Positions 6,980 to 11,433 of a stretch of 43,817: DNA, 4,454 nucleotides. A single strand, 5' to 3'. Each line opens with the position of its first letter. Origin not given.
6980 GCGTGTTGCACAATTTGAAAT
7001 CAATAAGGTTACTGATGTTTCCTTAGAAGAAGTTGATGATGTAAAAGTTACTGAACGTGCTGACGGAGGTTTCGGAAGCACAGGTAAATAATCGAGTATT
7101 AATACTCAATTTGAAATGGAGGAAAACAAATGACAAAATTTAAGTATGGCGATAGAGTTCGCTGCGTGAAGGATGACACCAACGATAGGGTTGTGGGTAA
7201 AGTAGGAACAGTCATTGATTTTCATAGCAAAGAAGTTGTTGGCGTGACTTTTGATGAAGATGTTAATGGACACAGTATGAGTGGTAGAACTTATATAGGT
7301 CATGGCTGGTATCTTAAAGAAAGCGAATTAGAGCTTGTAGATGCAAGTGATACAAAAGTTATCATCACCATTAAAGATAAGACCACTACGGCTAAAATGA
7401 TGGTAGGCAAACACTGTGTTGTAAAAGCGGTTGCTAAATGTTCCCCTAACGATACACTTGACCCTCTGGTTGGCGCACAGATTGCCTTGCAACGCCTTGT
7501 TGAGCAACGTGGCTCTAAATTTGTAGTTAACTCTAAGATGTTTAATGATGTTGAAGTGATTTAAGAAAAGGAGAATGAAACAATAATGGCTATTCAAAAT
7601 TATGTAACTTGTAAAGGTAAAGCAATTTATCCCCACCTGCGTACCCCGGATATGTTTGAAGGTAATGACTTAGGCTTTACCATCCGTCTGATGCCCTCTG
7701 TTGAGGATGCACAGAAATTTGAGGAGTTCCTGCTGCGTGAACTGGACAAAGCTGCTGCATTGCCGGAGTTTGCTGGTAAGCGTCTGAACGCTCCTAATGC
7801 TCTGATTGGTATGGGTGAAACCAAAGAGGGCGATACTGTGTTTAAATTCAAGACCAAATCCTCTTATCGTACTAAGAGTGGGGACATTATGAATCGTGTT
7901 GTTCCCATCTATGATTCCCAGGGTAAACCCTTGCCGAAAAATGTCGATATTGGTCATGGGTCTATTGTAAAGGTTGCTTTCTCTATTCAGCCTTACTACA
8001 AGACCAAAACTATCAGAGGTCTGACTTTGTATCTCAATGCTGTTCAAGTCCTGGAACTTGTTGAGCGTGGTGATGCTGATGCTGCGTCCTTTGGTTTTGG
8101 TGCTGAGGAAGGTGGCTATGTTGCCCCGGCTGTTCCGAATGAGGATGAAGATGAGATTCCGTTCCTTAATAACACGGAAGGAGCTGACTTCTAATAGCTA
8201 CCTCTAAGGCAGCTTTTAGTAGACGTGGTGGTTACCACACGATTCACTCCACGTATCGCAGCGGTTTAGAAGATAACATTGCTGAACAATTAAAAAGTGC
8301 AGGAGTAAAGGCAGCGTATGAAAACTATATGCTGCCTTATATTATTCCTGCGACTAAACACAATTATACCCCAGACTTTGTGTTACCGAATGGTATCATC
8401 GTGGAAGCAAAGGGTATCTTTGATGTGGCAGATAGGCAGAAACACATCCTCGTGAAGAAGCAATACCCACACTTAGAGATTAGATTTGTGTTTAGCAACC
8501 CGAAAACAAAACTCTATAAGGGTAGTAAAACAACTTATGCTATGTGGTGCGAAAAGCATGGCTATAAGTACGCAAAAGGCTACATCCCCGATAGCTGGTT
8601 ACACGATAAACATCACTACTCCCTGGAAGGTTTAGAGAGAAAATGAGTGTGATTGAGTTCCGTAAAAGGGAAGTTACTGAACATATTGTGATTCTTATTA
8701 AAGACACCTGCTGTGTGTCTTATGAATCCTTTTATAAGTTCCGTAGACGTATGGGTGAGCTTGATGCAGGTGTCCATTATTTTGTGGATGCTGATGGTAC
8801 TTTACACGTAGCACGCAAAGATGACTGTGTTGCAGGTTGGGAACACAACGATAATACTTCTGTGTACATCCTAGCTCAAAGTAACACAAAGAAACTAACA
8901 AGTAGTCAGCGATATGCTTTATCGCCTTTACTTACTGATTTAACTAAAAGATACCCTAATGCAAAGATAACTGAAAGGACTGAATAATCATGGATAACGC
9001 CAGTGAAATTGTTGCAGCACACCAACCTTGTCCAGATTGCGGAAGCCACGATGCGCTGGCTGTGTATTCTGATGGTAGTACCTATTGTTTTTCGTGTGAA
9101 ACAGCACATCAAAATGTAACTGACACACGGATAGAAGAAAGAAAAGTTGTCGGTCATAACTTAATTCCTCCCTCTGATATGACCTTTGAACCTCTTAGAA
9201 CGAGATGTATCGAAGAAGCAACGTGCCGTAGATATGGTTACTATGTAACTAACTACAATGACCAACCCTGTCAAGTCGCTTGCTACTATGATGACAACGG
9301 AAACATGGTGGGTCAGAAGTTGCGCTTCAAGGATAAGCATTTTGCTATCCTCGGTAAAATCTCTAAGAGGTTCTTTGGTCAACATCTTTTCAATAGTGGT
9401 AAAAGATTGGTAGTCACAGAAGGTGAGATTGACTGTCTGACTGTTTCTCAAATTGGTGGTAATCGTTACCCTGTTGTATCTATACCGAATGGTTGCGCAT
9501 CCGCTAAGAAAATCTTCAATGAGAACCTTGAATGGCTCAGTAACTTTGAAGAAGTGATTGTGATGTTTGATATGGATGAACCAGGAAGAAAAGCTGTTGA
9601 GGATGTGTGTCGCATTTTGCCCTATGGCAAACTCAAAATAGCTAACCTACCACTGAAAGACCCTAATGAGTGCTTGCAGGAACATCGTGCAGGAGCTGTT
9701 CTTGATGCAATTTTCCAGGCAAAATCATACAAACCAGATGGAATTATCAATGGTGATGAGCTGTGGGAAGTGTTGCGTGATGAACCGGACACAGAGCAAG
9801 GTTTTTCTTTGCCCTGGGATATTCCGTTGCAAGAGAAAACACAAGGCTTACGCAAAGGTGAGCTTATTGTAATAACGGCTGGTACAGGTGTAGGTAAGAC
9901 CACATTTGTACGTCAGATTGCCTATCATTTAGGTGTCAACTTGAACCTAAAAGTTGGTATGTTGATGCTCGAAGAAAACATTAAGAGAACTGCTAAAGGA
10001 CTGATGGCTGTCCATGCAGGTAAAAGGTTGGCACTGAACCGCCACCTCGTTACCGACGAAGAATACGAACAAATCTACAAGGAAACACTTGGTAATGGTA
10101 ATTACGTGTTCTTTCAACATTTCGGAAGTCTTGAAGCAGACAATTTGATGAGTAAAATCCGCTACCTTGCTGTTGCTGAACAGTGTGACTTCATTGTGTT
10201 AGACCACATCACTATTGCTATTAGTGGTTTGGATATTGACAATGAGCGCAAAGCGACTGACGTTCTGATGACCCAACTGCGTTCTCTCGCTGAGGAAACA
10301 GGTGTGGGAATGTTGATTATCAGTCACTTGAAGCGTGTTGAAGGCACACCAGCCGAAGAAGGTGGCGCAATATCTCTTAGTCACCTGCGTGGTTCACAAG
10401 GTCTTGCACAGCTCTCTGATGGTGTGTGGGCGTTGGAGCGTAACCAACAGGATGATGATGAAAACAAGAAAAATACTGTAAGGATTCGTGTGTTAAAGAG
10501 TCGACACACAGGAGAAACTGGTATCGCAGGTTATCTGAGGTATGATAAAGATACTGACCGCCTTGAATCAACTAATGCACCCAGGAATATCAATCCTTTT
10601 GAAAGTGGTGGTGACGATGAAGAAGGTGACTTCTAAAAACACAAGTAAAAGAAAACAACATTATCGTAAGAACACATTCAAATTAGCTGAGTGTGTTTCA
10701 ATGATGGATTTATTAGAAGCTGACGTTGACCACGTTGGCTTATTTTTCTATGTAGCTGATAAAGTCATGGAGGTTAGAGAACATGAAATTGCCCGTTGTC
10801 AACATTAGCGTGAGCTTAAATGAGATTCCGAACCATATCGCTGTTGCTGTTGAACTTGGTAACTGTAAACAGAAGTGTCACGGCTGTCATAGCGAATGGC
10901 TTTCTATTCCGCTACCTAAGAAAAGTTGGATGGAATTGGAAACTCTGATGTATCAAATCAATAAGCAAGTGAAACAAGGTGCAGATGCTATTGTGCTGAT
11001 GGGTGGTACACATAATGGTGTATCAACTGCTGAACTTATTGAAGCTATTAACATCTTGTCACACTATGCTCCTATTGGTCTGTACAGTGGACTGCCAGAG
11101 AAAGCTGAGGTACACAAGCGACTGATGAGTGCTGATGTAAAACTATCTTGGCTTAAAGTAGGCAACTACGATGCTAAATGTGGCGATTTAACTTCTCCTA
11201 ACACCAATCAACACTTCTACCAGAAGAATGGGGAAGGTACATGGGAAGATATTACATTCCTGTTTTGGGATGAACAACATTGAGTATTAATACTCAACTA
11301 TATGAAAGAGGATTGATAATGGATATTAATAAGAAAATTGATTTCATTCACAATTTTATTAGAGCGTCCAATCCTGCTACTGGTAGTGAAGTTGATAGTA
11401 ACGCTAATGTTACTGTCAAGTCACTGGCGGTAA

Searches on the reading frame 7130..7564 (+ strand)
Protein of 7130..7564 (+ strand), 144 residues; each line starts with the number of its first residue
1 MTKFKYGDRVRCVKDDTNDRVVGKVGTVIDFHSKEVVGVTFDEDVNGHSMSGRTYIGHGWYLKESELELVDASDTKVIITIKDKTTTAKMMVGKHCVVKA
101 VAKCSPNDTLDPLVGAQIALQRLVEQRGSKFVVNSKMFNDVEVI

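Call 32: search_protein_families(library=pfam, proteins=[window:7130-7564:+], max_evalue=0.01)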
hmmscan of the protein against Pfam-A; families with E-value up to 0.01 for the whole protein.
window:7130-7564:+ (144 aa): 1 family
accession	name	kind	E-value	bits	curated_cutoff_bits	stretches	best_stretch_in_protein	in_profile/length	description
PF18129.7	SH3_12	-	6.6e-06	26.5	26.2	1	3-54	2-54/69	Xrn1 SH3-like domain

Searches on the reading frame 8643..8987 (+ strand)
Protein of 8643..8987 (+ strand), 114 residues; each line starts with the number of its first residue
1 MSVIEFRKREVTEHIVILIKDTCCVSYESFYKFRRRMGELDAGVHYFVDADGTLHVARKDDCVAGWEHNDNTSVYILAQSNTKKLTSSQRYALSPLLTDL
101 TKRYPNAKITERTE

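Call 32: search_protein_families(library=pfam, proteins=[window:8643-8987:+], max_evalue=0.01)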
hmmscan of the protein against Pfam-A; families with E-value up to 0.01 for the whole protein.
window:8643-8987:+ (114 aa): 1 family
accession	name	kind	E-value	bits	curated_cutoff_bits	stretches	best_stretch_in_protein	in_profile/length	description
PF01510.30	Amidase_2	-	0.00047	20.9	26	1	40-108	37-109/131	N-acetylmuramoyl-L-alanine amidase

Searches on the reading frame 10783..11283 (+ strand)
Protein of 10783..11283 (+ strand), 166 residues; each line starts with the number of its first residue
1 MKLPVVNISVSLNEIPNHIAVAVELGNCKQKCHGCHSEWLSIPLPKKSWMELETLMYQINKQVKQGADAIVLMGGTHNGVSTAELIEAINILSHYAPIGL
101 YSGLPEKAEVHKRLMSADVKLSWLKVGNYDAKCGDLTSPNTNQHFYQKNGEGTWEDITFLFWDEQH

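Call 32: search_protein_families(library=pfam, proteins=[window:10783-11283:+], max_evalue=0.01)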
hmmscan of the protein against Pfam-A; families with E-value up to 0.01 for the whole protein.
window:10783-11283:+ (166 aa): 1 family
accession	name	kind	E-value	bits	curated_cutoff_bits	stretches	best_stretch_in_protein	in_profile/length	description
PF04055.27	Radical_SAM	-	0.0057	17.3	29.5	1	27-101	6-83/166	Radical SAM superfamily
